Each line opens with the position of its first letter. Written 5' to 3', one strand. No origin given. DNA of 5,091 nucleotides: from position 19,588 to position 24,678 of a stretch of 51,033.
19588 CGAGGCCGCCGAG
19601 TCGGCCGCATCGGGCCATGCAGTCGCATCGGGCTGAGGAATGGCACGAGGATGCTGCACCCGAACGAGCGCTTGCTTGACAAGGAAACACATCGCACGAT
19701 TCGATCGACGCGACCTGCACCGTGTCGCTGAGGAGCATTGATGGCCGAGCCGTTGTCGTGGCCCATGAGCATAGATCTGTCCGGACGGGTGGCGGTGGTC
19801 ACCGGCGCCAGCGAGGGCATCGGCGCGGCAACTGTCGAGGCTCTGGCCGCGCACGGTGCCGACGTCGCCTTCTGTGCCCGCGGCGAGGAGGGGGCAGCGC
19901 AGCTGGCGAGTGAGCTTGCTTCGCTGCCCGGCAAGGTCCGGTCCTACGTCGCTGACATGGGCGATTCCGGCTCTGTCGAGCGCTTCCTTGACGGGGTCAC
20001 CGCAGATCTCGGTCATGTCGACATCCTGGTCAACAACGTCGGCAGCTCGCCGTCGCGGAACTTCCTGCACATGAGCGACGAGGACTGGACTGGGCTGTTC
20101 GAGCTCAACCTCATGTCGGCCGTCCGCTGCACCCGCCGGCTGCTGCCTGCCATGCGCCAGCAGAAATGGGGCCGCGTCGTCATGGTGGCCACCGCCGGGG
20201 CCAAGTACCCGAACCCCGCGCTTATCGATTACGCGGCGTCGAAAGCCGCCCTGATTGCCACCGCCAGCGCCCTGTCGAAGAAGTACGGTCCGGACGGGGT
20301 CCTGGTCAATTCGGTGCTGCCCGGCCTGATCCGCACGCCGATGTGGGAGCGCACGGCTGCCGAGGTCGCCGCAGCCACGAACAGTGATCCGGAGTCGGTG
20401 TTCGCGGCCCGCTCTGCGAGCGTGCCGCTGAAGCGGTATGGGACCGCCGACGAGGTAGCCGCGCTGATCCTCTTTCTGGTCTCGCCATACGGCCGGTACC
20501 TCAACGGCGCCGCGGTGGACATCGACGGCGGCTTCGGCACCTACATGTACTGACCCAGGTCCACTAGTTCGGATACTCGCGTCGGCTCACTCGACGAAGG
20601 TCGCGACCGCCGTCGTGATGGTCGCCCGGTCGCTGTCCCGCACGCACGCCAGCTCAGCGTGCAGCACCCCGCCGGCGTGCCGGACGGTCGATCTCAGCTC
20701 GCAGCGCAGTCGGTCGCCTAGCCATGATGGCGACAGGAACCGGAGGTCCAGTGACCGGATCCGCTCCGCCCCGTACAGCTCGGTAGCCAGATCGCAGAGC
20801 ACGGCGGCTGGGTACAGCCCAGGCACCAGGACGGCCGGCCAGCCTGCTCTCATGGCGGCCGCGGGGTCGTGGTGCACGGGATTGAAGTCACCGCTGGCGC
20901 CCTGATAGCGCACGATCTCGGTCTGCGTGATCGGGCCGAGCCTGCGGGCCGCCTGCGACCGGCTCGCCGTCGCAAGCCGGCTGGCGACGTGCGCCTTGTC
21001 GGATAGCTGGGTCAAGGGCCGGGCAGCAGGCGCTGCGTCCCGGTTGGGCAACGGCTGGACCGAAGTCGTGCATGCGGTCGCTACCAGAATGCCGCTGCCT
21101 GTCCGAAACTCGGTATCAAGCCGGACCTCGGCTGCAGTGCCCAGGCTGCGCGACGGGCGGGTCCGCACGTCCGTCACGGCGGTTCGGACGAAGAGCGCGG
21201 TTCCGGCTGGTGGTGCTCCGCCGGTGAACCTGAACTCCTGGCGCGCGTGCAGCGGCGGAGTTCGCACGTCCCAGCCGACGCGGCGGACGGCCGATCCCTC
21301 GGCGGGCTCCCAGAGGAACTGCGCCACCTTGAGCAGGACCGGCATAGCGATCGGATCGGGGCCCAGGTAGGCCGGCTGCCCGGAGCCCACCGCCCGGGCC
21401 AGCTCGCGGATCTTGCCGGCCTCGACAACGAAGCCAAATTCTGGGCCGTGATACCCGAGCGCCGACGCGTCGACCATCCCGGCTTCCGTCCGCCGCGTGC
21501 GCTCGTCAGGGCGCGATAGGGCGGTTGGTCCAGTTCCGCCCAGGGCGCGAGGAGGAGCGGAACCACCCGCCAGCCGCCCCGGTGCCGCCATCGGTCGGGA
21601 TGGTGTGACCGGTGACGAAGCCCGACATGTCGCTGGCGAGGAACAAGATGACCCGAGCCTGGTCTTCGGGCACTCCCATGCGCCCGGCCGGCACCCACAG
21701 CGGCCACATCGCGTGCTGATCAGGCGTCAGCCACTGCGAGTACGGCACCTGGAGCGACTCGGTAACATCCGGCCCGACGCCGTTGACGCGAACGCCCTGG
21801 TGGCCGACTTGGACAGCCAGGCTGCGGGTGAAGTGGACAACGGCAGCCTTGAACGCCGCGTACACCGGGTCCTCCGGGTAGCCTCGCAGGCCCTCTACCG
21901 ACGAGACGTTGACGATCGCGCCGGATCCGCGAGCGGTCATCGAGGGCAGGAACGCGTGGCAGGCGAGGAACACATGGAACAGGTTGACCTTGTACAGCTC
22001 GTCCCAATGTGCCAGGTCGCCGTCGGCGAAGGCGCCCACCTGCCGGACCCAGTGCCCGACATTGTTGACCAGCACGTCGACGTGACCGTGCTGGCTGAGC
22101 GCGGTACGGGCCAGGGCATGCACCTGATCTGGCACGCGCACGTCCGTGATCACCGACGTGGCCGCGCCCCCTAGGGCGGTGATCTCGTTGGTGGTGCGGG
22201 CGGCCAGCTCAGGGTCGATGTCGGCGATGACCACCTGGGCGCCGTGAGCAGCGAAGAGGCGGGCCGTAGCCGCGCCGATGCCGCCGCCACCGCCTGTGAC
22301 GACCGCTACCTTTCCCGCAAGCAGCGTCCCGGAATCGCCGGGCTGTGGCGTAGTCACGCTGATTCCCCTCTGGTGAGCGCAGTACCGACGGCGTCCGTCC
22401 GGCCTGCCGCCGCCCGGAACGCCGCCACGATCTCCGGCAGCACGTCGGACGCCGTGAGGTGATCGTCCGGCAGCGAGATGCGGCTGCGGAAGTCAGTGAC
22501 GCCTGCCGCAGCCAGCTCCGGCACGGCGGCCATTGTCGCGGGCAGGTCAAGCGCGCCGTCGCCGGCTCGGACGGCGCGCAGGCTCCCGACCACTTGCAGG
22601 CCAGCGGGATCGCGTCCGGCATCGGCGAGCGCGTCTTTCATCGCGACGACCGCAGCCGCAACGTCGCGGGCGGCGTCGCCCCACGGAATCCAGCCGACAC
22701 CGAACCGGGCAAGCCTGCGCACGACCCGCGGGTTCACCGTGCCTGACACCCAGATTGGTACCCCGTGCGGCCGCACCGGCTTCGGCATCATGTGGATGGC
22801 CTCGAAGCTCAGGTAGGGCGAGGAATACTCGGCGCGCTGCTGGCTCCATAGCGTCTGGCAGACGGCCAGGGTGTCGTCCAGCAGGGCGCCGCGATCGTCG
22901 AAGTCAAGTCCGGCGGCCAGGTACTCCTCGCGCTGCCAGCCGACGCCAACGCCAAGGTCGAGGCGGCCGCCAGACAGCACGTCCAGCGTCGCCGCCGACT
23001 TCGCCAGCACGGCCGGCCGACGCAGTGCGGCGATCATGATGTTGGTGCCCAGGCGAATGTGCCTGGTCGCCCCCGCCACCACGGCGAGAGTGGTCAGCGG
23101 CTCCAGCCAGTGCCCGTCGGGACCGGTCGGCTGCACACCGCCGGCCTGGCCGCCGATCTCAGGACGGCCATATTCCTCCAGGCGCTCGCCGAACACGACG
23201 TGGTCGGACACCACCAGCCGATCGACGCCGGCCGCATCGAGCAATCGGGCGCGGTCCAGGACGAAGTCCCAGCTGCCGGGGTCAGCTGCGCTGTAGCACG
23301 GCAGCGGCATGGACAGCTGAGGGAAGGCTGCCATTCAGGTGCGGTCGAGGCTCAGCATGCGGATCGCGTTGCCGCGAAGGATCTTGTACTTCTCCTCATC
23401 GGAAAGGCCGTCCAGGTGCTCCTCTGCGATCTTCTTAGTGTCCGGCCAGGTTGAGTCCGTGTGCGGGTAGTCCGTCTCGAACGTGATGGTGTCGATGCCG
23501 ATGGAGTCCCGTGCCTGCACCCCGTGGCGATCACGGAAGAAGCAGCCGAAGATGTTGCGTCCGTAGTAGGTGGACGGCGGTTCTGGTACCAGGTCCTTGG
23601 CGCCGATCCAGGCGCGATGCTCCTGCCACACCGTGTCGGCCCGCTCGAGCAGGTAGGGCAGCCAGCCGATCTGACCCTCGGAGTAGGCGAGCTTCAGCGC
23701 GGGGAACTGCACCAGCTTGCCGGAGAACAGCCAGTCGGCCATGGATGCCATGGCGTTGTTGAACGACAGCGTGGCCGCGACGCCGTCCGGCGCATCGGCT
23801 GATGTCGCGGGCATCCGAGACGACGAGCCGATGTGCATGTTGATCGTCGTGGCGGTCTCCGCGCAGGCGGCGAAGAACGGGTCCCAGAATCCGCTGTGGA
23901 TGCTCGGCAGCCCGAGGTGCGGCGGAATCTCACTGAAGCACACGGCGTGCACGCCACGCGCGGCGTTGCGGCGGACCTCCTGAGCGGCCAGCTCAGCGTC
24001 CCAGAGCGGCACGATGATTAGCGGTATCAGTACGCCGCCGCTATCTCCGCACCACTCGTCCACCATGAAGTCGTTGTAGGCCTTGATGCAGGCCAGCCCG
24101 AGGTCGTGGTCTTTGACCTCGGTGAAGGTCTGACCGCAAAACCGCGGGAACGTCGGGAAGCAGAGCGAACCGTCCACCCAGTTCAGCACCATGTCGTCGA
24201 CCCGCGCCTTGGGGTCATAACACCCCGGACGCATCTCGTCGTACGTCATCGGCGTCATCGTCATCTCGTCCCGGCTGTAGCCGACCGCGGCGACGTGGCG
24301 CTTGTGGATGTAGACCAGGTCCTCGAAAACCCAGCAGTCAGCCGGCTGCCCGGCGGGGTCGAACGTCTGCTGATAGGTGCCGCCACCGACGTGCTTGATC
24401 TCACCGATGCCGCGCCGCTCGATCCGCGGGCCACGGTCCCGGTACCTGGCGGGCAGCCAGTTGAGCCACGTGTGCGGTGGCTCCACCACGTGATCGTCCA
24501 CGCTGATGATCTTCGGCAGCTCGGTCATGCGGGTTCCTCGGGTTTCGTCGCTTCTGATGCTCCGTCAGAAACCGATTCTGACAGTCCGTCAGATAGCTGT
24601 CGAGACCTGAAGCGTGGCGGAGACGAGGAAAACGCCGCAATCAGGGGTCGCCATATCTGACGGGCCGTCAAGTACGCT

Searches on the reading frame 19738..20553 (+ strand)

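Call 12: search_protein_families(library=pfam, proteins=[window:19738-20553:+], max_evalue=0.001)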
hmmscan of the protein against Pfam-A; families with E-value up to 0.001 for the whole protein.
window:19738-20553:+ (271 aa): 5 families
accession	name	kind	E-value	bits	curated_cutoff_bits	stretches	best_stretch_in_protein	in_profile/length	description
PF13561.12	adh_short_C2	-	4.2e-53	180.8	27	1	23-266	1-235/236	Enoyl-(Acyl carrier protein) reductase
PF00106.31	adh_short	-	1.2e-52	178.7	26.6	1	17-208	1-192/195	short chain dehydrogenase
PF08659.16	KR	-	8.8e-11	42.5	22.6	1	20-180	4-164/180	KR domain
PF13460.12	NAD_binding_10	-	6.7e-06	26.5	27.2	1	23-163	1-109/184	NAD(P)H-binding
PF01370.27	Epimerase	-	1.6e-05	24.9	20.9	1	20-189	2-166/240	NAD dependent epimerase/dehydratase family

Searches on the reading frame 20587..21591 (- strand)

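Call 12: search_protein_families(library=pfam, proteins=[window:20587-21591:-], max_evalue=0.001)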
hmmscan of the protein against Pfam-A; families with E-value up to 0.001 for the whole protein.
window:20587-21591:- (334 aa): 2 families
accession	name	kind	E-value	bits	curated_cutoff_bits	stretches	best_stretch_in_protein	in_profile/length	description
PF01575.25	MaoC_dehydratas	-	2.8e-13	50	27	1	214-300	11-100/123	MaoC like domain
PF13452.11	FAS1_DH_region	-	3.6e-12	47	22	2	220-264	13-57/132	FAS1-like, dehydratase domain region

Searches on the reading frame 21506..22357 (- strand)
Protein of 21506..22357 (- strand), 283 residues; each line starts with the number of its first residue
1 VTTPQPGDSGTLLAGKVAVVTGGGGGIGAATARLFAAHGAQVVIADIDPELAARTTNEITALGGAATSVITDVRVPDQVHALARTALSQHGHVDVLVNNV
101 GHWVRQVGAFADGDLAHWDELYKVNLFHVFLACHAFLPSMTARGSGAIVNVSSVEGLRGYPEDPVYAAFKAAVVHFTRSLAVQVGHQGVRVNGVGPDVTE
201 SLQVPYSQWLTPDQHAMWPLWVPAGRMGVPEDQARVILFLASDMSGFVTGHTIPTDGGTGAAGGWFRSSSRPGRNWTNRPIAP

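Call 11: search_protein_families(library=pfam, proteins=[window:21506-22357:-], max_evalue=0.001)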
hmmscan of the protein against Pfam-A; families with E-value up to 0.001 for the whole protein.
window:21506-22357:- (283 aa): 5 families
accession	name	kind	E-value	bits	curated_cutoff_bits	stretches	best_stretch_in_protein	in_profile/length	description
PF13561.12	adh_short_C2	-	2.7e-58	197.8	27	1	26-258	7-234/236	Enoyl-(Acyl carrier protein) reductase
PF00106.31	adh_short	-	5e-52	176.7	26.6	1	16-200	1-183/195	short chain dehydrogenase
PF08659.16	KR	-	9.6e-07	29.3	22.6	1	18-173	3-156/180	KR domain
PF00670.27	AdoHcyase_NAD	-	6.6e-05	23.5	27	1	11-103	19-112/162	S-adenosyl-L-homocysteine hydrolase, NAD binding domain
PF02737.24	3HCDH_N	-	0.00012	22.5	22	1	16-61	1-44/180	3-hydroxyacyl-CoA dehydrogenase, NAD binding domain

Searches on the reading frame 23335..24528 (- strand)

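Call 11: search_protein_families(library=pfam, proteins=[window:23335-24528:-], max_evalue=0.001)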
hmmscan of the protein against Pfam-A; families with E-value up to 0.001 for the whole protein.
window:23335-24528:- (397 aa): 1 family
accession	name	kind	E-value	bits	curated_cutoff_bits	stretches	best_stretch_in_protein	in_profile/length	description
PF04909.20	Amidohydro_2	-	3.6e-34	119.3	26.4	1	88-393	11-288/289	Amidohydrolase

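Call 35: search_protein_families(library=ncbifam, proteins=[window:23335-24528:-], max_evalue=0.01)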
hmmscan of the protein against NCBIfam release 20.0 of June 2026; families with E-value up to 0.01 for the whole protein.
window:23335-24528:- (397 aa): 0 families
